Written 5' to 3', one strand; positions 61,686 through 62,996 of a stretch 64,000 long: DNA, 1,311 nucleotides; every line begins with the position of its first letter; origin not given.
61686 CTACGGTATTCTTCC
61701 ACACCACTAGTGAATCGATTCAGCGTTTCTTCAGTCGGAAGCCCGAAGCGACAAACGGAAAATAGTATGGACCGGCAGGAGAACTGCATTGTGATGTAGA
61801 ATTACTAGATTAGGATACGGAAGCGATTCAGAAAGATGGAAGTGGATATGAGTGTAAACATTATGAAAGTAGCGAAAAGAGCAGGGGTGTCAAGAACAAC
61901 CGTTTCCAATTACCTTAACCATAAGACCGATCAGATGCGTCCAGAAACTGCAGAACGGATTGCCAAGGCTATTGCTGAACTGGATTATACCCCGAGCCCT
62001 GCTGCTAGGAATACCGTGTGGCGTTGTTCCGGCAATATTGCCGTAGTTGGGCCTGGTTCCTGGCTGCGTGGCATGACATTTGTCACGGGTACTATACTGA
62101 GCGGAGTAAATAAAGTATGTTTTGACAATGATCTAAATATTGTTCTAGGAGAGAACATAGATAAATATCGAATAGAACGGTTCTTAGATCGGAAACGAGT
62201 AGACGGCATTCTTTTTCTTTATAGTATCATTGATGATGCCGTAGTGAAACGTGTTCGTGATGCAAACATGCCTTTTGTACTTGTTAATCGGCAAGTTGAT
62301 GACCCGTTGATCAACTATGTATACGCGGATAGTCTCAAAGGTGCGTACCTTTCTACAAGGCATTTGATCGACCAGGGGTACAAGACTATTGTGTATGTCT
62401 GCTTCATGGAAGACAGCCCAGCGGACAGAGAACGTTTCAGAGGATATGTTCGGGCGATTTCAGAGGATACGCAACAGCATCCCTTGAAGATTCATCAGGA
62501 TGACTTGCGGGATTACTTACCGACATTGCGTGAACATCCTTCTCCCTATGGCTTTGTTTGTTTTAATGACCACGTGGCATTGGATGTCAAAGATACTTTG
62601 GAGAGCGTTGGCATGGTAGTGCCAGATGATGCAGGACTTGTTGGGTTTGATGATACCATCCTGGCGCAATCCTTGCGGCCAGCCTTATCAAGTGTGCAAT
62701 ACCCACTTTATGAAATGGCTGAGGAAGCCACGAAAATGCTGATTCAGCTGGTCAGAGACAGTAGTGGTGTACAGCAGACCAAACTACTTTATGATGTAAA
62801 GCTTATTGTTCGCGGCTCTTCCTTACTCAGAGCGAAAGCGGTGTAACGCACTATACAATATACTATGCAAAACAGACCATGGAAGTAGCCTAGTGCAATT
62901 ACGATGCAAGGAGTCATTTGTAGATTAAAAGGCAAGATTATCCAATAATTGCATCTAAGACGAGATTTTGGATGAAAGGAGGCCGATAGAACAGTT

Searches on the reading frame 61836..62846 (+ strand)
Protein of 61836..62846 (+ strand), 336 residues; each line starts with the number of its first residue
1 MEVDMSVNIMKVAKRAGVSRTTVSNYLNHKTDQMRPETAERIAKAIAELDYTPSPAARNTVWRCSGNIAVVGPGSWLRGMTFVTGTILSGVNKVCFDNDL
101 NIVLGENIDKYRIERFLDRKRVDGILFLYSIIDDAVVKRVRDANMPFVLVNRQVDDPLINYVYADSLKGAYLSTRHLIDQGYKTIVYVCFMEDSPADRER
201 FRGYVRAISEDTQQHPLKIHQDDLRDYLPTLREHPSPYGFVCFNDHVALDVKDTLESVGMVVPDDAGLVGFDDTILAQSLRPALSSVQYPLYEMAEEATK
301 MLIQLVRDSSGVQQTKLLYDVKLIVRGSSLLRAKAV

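Call 37: search_protein_families(library=pfam, proteins=[window:61836-62846:+], max_evalue=0.00001)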
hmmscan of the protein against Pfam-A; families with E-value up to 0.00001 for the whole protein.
window:61836-62846:+ (336 aa): 4 families
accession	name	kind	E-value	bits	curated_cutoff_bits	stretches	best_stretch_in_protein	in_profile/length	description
PF13377.12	Peripla_BP_3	-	4.1e-25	89.2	26.5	1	175-329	2-167/167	Periplasmic binding protein-like domain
PF00356.27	LacI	-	8.6e-15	54.7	27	1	9-54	2-46/46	Bacterial regulatory proteins, lacI family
PF00532.27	Peripla_BP_1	-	6.4e-12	46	22.2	1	96-306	28-261/281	Periplasmic binding proteins and sugar binding domain of LacI family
PF13407.12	Peripla_BP_4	-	4.6e-06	26.8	35.1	1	135-274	71-219/258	Periplasmic binding protein domain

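Call 53: find_encoding_contigs(protein=window:61836-62846:+, flank=10000, max_places=2)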
Protein window:61836-62846:+ (336 aa): 2 contigs read that carry it; 2 places shown.
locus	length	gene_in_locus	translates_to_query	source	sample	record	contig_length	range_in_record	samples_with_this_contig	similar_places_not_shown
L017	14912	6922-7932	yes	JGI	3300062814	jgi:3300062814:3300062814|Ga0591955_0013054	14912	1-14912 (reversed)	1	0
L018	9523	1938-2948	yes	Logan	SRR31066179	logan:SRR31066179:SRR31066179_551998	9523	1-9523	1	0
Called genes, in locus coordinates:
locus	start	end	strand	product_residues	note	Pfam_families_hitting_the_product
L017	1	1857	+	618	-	PF13654:AAA_32, PF20436:LonB_AAA-LID, PF05362:Lon_C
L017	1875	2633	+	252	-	PF00142:Fer4_NifH (weak), PF01656:CbiA, PF02374:ArsA_ATPase (weak), PF06564:CBP_BcsQ, PF07015:VirC1 (faint), PF09140:MipZ (weak), PF10609:ParA, PF13614:AAA_31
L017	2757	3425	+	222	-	PF06426:SATase_N (weak), PF14602:Hexapep_2 (faint), PF00132:Hexapep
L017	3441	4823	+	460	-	PF01406:tRNA-synt_1e, PF00133:tRNA-synt_1 (faint), PF09334:tRNA-synt_1g (weak), PF01921:tRNA-synt_1f (weak), PF09190:DALR_2, PF23493:CysS_C (weak)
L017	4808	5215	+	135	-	PF00636:Ribonuclease_3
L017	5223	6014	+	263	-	PF08032:SpoU_sub_bind, PF00588:SpoU_methylase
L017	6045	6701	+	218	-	PF04542:Sigma70_r2, PF08281:Sigma70_r4_2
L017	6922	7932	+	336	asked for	PF00356:LacI, PF00532:Peripla_BP_1, PF13407:Peripla_BP_4 (weak), PF13377:Peripla_BP_3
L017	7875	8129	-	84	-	-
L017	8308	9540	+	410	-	PF01547:SBP_bac_1, PF13416:SBP_bac_8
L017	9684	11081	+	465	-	PF00884:Sulfatase, PF01663:Phosphodiest (faint), PF16347:SGSH_C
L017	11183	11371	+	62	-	-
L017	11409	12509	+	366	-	PF00245:Alk_phosphatase, PF01676:Metalloenzyme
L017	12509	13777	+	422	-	-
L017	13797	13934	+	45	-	-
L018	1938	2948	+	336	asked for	PF00356:LacI, PF00532:Peripla_BP_1, PF13407:Peripla_BP_4 (weak), PF13377:Peripla_BP_3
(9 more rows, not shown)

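Call 68: search_protein_families(library=pfam, proteins=[L017:8308-9537:+], max_evalue=0.01)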
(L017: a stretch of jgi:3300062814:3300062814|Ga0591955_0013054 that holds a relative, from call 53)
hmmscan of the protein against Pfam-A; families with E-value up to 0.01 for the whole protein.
L017:8308-9537:+ (410 aa): 2 families
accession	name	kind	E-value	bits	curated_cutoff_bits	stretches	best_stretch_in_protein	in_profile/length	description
PF01547.30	SBP_bac_1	-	5.7e-17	63.1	26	1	32-312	9-303/307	Bacterial extracellular solute-binding protein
PF13416.11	SBP_bac_8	-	8.4e-17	62.3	27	1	38-320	4-253/279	Bacterial extracellular solute-binding protein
